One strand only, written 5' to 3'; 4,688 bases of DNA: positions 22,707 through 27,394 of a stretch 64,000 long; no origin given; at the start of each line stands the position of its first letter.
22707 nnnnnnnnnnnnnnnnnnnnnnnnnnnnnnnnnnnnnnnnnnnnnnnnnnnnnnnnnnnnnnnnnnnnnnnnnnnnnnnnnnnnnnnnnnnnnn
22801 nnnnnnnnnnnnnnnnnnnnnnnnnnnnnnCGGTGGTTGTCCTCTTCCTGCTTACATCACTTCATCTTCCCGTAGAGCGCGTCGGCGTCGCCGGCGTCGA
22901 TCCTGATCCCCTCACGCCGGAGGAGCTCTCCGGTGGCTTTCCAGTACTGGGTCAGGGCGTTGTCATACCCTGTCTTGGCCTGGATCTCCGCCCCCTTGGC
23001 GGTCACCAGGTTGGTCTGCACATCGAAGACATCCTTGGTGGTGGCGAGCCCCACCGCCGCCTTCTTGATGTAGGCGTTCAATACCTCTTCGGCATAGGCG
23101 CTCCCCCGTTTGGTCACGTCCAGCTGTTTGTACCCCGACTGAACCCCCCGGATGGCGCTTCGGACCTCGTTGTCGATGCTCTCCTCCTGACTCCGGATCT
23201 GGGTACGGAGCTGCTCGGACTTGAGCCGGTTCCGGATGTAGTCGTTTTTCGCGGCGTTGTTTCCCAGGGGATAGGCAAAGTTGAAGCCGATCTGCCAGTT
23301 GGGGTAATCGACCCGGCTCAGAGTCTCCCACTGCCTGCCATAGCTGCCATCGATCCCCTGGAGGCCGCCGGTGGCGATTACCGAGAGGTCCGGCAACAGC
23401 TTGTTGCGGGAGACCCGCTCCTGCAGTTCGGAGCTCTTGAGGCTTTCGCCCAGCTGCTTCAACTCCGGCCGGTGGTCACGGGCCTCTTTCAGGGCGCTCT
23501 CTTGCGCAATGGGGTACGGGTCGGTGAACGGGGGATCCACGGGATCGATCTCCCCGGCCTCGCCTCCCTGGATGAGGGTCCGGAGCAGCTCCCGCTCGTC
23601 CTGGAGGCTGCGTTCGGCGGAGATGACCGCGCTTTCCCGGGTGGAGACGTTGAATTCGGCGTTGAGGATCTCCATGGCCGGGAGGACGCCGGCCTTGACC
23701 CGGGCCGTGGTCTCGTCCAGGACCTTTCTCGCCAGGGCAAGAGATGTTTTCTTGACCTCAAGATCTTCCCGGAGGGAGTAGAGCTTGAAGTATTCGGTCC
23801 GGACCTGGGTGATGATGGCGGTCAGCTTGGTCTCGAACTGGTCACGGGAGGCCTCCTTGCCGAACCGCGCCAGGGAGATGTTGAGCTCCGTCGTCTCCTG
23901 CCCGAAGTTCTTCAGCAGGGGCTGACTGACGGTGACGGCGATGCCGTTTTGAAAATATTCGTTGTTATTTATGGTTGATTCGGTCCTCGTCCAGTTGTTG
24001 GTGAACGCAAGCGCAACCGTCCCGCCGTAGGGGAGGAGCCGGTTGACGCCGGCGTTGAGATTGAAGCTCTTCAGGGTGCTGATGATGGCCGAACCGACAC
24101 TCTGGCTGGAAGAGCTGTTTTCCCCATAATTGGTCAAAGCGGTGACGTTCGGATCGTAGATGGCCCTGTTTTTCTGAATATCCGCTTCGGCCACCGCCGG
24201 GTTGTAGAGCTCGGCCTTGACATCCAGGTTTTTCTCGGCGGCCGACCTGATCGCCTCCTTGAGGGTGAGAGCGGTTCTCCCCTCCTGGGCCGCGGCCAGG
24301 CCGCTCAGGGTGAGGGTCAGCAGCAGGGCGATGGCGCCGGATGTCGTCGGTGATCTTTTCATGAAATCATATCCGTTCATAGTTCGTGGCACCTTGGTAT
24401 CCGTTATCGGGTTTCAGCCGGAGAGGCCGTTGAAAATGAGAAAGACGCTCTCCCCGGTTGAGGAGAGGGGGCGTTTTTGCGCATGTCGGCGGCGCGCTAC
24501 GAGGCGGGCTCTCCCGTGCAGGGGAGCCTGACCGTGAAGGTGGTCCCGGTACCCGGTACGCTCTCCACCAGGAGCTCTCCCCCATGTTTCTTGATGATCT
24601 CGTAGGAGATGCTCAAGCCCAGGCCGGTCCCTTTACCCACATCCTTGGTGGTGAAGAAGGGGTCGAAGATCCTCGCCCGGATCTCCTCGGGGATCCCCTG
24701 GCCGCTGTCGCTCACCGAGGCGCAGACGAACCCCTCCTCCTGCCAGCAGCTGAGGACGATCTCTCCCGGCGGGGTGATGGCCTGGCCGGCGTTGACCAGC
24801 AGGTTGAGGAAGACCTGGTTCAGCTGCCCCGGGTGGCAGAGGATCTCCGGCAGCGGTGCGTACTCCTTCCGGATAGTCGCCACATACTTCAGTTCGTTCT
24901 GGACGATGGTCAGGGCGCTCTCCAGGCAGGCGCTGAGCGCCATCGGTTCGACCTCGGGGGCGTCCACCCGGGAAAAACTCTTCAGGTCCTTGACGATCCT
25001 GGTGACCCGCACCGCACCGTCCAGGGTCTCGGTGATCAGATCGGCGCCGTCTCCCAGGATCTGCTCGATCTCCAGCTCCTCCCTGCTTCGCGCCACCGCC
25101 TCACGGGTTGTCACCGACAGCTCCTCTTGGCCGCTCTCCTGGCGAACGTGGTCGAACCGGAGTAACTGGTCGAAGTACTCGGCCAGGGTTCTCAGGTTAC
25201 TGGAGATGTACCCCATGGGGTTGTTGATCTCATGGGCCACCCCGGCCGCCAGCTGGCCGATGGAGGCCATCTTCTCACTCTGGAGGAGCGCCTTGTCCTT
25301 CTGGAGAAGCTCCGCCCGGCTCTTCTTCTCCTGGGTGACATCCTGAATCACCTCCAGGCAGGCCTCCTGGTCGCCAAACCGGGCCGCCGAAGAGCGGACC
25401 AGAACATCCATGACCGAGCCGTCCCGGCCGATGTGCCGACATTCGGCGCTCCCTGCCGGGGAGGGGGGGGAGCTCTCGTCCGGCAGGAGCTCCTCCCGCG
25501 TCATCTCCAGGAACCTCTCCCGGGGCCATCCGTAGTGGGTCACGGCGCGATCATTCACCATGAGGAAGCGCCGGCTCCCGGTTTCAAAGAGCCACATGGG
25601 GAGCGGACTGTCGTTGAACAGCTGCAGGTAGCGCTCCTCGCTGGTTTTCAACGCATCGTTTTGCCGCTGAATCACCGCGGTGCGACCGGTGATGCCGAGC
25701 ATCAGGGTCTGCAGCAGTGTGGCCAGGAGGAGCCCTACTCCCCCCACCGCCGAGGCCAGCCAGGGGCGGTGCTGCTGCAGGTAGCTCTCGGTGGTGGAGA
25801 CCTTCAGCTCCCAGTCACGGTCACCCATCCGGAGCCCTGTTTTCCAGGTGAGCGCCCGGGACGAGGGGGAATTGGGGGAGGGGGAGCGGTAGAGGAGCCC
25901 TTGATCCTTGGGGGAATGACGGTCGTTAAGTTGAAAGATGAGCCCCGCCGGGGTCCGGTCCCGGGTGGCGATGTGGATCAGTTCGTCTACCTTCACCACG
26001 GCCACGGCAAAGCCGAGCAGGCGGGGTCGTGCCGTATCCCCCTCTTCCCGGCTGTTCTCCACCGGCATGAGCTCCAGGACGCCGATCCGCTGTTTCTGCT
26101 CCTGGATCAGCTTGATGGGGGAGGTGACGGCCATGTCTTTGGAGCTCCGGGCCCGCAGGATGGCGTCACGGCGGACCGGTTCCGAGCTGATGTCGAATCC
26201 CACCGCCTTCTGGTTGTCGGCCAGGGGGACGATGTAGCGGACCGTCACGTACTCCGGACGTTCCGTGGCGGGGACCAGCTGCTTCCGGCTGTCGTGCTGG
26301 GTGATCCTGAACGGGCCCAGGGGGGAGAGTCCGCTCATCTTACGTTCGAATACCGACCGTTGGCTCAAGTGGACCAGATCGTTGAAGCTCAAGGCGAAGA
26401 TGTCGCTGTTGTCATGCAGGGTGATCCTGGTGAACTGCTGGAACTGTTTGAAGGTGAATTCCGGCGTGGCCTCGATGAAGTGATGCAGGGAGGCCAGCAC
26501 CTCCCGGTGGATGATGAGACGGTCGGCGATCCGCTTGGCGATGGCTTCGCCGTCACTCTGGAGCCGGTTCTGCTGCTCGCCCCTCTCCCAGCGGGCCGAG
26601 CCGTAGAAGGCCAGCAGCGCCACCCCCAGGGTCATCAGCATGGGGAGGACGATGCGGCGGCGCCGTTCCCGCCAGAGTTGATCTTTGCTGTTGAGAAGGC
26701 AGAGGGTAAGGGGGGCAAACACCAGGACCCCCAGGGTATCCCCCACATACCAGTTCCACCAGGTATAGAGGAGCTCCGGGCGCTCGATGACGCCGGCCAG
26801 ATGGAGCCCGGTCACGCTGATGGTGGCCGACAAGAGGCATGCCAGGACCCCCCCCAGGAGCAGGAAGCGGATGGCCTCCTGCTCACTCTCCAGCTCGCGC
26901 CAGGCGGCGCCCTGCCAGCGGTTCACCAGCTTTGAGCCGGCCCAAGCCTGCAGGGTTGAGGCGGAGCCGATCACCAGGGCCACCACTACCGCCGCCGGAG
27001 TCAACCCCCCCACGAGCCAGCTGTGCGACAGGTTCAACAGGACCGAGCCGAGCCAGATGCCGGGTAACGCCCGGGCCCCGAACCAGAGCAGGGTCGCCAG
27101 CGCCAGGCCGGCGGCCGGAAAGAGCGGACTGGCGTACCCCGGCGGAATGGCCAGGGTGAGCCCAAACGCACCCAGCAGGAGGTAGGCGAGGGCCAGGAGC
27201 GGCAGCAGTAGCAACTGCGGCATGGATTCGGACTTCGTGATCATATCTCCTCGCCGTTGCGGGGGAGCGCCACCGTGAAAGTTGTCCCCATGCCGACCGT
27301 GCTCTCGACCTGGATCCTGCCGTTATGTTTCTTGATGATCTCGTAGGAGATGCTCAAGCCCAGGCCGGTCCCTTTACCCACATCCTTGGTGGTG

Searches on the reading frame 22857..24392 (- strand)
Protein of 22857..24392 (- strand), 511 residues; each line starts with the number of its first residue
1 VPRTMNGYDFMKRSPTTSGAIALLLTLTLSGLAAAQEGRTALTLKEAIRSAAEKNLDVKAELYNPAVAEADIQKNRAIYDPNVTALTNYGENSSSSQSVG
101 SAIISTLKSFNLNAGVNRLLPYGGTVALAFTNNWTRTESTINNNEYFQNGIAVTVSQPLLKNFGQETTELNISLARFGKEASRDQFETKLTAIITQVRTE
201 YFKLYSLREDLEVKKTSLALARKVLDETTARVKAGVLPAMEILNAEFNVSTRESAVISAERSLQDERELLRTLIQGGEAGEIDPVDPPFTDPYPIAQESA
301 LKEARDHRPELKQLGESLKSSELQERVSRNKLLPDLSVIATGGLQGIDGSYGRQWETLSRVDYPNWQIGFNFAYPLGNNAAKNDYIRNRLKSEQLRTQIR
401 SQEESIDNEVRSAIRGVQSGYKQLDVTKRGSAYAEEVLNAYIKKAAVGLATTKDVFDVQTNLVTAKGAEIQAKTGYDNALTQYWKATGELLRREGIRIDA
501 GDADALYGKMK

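Call 11: search_protein_families(library=pfam, proteins=[window:22857-24392:-], max_evalue=0.001)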
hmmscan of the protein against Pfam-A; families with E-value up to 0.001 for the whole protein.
window:22857-24392:- (511 aa): 1 family
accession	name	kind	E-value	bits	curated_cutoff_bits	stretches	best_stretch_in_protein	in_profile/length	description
PF02321.23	OEP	-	9e-46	156.5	22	2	299-487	3-186/187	Outer membrane efflux protein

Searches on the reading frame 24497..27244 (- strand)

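Call 11: search_protein_families(library=pfam, proteins=[window:24497-27244:-], max_evalue=0.001)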
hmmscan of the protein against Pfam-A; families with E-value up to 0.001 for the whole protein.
window:24497-27244:- (915 aa): 5 families
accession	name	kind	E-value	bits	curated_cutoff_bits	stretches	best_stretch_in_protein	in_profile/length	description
PF03924.19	CHASE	-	1e-36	126.9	25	1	263-452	3-189/189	CHASE domain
PF02518.31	HATPase_c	-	3.4e-25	89.1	26.4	1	806-909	4-109/111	Histidine kinase-, DNA gyrase B-, and HSP90-like ATPase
PF05231.19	MASE1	-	3.5e-23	82.6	29.8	1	16-212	4-206/299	MASE1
PF13188.13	PAS_8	-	6.5e-06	26.3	21.8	1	537-589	1-49/65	PAS domain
PF00512.31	HisKA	-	1.3e-05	25.6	26.9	1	663-762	3-65/66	His Kinase A (phospho-acceptor) domain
